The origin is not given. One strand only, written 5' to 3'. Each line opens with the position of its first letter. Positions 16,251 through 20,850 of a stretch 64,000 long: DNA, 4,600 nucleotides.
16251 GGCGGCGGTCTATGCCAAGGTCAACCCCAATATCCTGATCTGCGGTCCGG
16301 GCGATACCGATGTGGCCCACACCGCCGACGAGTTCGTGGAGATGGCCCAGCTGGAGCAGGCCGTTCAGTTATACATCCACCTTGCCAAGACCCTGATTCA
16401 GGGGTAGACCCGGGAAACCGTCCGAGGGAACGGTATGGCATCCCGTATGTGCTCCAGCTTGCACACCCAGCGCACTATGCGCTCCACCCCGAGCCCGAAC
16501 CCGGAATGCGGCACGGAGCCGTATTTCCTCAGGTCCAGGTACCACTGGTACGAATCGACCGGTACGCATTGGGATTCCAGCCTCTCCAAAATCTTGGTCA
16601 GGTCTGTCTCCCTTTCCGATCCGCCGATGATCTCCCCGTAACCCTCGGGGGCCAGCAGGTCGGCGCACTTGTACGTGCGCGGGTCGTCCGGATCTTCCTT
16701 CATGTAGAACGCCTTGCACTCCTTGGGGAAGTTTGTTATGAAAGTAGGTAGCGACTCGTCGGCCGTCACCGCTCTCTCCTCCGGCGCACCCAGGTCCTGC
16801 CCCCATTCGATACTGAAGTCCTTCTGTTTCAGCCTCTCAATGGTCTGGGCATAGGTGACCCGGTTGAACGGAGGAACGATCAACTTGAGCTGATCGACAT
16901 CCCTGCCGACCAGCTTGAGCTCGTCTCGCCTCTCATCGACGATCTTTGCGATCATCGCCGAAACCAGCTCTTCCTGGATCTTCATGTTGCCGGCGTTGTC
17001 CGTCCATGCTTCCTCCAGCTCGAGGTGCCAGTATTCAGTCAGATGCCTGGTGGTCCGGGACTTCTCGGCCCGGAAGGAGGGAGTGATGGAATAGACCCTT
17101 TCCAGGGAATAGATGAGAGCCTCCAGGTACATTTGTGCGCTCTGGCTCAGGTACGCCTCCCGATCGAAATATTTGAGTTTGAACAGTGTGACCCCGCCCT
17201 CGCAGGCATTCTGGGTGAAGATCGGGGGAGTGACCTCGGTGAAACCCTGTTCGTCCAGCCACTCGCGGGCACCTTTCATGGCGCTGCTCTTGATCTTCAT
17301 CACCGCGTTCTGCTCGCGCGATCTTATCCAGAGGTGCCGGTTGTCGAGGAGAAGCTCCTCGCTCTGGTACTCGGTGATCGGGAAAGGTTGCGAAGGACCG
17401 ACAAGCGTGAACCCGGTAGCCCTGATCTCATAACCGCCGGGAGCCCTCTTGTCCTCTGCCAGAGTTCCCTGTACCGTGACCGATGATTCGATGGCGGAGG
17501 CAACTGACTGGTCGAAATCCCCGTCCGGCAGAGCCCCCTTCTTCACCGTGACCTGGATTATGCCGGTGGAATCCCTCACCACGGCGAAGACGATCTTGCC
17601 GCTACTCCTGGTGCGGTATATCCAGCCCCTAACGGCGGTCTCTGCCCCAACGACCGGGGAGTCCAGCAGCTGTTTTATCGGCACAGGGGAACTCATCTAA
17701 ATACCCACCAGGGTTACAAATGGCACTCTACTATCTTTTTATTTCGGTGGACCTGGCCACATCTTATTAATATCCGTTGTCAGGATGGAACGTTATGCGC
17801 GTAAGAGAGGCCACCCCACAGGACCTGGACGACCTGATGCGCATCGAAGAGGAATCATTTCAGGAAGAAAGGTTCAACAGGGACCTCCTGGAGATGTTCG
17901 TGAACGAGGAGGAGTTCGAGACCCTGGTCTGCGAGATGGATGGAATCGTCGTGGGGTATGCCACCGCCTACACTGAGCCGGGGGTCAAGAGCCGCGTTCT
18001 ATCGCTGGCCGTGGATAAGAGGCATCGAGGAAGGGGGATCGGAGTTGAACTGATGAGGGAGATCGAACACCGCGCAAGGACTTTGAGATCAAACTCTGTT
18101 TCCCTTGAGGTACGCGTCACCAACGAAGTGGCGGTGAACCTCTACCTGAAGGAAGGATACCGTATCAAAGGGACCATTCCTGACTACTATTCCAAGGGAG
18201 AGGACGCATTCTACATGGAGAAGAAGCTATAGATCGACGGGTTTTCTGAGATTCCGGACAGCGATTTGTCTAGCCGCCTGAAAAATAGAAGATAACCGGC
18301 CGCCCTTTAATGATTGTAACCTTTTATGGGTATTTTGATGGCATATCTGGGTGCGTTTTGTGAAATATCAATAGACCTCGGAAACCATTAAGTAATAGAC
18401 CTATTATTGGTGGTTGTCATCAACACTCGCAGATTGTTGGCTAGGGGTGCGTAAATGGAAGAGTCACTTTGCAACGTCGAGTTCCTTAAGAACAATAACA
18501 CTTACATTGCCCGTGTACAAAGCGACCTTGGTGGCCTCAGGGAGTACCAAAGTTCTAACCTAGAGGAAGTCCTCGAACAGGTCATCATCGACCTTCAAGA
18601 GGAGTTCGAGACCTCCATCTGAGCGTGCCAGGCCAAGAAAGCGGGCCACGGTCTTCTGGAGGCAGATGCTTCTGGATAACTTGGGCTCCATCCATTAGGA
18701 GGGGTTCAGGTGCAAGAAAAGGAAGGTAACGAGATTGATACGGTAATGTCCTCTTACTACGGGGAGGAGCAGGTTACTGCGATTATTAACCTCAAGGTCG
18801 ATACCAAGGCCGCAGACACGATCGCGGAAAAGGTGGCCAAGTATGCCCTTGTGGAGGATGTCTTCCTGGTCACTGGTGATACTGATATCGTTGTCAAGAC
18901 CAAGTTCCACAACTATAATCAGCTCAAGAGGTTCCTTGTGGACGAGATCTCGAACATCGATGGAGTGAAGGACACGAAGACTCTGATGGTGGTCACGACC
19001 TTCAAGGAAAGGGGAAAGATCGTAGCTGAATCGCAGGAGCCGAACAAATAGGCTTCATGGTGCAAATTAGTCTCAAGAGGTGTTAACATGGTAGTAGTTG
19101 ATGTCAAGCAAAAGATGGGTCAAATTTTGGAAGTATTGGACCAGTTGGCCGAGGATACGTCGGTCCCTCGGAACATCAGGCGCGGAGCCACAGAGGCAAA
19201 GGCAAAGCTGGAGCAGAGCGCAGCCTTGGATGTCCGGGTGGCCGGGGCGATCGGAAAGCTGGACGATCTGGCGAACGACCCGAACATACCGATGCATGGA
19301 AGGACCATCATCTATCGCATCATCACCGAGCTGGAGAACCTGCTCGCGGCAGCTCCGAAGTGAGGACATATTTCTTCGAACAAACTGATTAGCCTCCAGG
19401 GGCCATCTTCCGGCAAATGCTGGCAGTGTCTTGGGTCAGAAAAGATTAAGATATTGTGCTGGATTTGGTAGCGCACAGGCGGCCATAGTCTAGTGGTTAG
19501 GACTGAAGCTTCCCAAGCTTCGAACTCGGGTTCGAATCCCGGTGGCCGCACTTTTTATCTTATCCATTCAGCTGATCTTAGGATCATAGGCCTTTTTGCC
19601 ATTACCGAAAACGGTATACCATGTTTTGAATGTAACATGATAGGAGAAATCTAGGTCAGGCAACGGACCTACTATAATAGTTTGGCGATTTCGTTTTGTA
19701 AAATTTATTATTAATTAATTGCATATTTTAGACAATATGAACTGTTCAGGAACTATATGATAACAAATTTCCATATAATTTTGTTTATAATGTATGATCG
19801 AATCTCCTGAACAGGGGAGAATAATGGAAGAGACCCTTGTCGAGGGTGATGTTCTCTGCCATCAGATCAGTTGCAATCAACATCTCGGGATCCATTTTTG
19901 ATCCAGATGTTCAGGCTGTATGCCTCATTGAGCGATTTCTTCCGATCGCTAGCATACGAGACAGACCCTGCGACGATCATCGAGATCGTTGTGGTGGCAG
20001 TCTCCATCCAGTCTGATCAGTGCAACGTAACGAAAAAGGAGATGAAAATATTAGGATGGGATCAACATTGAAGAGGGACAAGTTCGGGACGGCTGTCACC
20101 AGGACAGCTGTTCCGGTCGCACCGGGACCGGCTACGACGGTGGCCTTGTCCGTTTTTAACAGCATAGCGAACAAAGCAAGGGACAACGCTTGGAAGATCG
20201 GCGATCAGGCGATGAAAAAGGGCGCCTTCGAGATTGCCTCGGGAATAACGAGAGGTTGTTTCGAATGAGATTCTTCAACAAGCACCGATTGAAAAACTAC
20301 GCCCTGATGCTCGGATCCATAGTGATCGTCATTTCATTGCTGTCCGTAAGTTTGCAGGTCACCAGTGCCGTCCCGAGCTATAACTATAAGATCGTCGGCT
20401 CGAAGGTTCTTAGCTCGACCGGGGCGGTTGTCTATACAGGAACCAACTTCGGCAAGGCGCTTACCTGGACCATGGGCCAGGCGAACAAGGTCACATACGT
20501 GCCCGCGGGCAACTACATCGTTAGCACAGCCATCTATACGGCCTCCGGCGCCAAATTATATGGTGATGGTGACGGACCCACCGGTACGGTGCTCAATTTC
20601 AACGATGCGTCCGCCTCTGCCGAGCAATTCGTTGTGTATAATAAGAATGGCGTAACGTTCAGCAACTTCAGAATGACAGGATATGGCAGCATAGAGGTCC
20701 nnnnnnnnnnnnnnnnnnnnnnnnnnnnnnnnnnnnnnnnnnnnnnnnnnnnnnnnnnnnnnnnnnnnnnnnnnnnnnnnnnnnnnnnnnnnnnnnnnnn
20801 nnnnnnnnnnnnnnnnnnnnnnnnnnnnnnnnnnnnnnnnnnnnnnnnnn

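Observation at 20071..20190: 76-nt four-way-junction RNA candidate with a possible switch, upstream of the beta-helix gene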

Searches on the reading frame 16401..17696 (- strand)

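Call 11: search_protein_families(library=pfam, proteins=[window:16401-17696:-], max_evalue=0.01)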
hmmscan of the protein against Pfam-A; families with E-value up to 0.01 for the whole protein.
window:16401-17696:- (432 aa): 2 families
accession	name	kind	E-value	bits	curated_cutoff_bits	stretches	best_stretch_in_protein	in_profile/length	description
PF00152.25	tRNA-synt_2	-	6.7e-76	255.7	25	1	113-426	2-307/308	tRNA synthetases class II (D, K and N)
PF01336.31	tRNA_anti-codon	-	9.4e-13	48.3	27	1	22-98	3-74/75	OB-fold nucleic acid binding domain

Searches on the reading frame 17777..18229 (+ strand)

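Call 11: search_protein_families(library=pfam, proteins=[window:17777-18229:+], max_evalue=0.01)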
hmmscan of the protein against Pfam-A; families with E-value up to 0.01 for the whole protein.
window:17777-18229:+ (151 aa): 9 families
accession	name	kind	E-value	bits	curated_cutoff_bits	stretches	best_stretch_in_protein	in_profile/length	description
PF00583.31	Acetyltransf_1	-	1.9e-18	67.3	20.7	1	19-128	3-116/116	Acetyltransferase (GNAT) family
PF13673.13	Acetyltransf_10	-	2.1e-14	54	23.6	1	25-150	10-127/128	Acetyltransferase (GNAT) domain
PF13508.13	Acetyltransf_7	-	2.5e-13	50.6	27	1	48-129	4-83/84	Acetyltransferase (GNAT) domain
PF08445.16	FR47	-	3.6e-06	27.3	22.1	1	73-129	23-78/86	FR47-like protein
PF13527.13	Acetyltransf_9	-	9.2e-05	22.9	25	1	8-102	1-103/127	Acetyltransferase (GNAT) domain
PF13302.13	Acetyltransf_3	-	0.00026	22.1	25.4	1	10-128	5-137/138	Acetyltransferase (GNAT) domain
PF13523.12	Acetyltransf_8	-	0.00041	20.4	27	1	35-134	32-143/145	Acetyltransferase (GNAT) domain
PF13420.13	Acetyltransf_4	-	0.0028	18.1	24.3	1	22-145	14-151/155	Acetyltransferase (GNAT) domain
PF13480.13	Acetyltransf_6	-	0.0039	17.8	22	1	13-101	27-125/143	Acetyltransferase (GNAT) domain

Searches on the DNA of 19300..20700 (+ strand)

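Call 6: search_rna_families(source=window, start=19300, end=20700, threshold=evalue, max_evalue=10)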
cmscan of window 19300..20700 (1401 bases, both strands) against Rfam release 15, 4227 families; matches with E-value up to 10: 4.
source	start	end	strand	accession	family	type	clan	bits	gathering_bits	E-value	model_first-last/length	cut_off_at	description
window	19479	19550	+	RF00005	tRNA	Gene; tRNA;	CL00001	64.8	29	1.8e-13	1-71/71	no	tRNA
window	19479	19551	-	RF04354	Plastid-ycf2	Cis-reg;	-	22.3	65.7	0.1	1-75/75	no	Plastid-ycf2 5UTR RNA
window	19479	19549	+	RF01684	mascRNA-menRNA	Gene;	-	19.8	42.5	0.53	1-56/56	no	MALAT1-associated small cytoplasmic RNA/MEN beta RNA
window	19654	19737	+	RF01633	ceN43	Gene; snRNA; snoRNA; HACA-box;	-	15.1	50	7.5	1-129/129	no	Caenorhabditis snoRNA ceN43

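Call 72: build_rna_model(alignment_id=A6, structure=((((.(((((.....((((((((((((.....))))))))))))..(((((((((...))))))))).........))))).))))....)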
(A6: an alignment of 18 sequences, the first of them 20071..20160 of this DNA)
Model R1 built from alignment A6 (18 sequences, 90 columns); structure: as given.
model positions 87; base pairs 30; branch points 1; effective number of sequences 10.56; information 0.654 bits per position. Calibrated on 0.2 Mb of random sequence (short: E-values are rough).
structure used (alignment columns):
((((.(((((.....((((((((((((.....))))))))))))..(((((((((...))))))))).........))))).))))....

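Call 73: search_with_rna_model(model_id=R1, sources=[window, L001, L002, L005, L008, L009, L010, L011, L012, L013, L014, L015, L017, L018, L019, L020, L021, L022, L023, L024], max_evalue=1, make_alignment=true)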
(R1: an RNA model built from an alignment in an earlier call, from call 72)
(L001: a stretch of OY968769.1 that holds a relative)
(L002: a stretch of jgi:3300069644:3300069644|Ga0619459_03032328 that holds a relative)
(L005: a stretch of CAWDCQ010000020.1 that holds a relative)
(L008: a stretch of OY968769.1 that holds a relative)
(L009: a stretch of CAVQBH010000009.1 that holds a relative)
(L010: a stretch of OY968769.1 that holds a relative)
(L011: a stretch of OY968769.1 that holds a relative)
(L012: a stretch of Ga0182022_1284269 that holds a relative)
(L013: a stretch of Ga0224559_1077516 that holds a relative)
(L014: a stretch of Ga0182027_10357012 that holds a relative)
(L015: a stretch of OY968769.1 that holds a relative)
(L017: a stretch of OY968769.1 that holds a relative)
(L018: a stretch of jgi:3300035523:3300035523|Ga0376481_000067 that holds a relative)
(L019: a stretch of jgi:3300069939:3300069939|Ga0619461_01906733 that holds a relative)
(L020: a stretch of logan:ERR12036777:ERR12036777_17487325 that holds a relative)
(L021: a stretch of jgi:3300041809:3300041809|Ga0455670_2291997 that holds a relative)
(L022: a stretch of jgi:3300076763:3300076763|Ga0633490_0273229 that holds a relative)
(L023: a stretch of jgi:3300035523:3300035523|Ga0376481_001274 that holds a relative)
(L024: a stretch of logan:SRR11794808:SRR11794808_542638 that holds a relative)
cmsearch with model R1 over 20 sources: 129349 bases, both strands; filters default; matches with E-value up to 1: 20.
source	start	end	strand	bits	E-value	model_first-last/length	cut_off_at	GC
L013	676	762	+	92.9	2.5e-23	1-87/87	no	0.55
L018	1516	1602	+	89.4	2.5e-22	1-87/87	no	0.59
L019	834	920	+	87.4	9.5e-22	1-87/87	no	0.57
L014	202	288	+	85.2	3.8e-21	1-87/87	no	0.61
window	20071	20160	+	80.6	7.7e-20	1-87/87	no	0.61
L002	4022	4111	+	80.5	8.6e-20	1-87/87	no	0.63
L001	2810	2896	+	77.7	5.3e-19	1-87/87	no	0.47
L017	3222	3308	-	77.7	5.3e-19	1-87/87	no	0.47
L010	1471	1557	+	77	8.2e-19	1-87/87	no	0.57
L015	6517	6606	-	74.7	3.9e-18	1-87/87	no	0.62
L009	1516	1605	+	73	1.2e-17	1-87/87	no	0.58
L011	1501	1587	+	72.7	1.4e-17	1-87/87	no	0.54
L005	2516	2605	+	70.3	6.7e-17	1-87/87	no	0.6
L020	1522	1611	+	61.4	2.4e-14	1-87/87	no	0.57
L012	247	336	+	59.8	6.6e-14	1-87/87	no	0.58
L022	1522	1611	+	56.4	6.4e-13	1-87/87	no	0.54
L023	1522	1608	+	55.8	9.4e-13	1-87/87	no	0.52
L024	473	559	+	55.8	9.4e-13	1-87/87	no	0.52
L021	526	612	+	53.3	4.7e-12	1-87/87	no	0.45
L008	1468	1533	+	46.9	3.2e-10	1-87/87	no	0.53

Alignment A7: 20 matches aligned to the model, 90 columns, each read 5' to 3' on its own strand. Consensus structure (alignment columns), stored with it:
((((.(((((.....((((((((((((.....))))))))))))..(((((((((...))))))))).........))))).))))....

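Call 92: search_rna_families(sources=[L013, L014, L012, L019, L021, L020, L022, L018, L009, L008, L010, L011, L023], threshold=evalue, max_evalue=1)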
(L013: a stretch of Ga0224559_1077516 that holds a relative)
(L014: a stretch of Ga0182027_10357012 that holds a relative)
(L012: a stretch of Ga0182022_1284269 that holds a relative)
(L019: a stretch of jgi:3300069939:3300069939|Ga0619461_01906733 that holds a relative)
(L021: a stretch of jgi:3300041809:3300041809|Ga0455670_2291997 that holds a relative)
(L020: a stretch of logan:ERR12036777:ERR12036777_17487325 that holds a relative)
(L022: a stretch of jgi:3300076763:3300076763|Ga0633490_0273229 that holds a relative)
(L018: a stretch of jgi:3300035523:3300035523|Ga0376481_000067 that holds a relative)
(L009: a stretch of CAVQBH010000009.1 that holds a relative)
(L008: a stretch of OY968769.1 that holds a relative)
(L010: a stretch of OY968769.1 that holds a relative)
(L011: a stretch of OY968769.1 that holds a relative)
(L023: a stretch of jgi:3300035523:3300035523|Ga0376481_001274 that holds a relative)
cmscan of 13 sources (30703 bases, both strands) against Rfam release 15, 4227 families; matches with E-value up to 1: 1.
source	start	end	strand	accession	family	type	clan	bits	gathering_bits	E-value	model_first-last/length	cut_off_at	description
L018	2514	2581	+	RF03732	mir-2057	Gene; miRNA;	-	31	100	0.014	1-72/72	no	mir-2057 microRNA precursor family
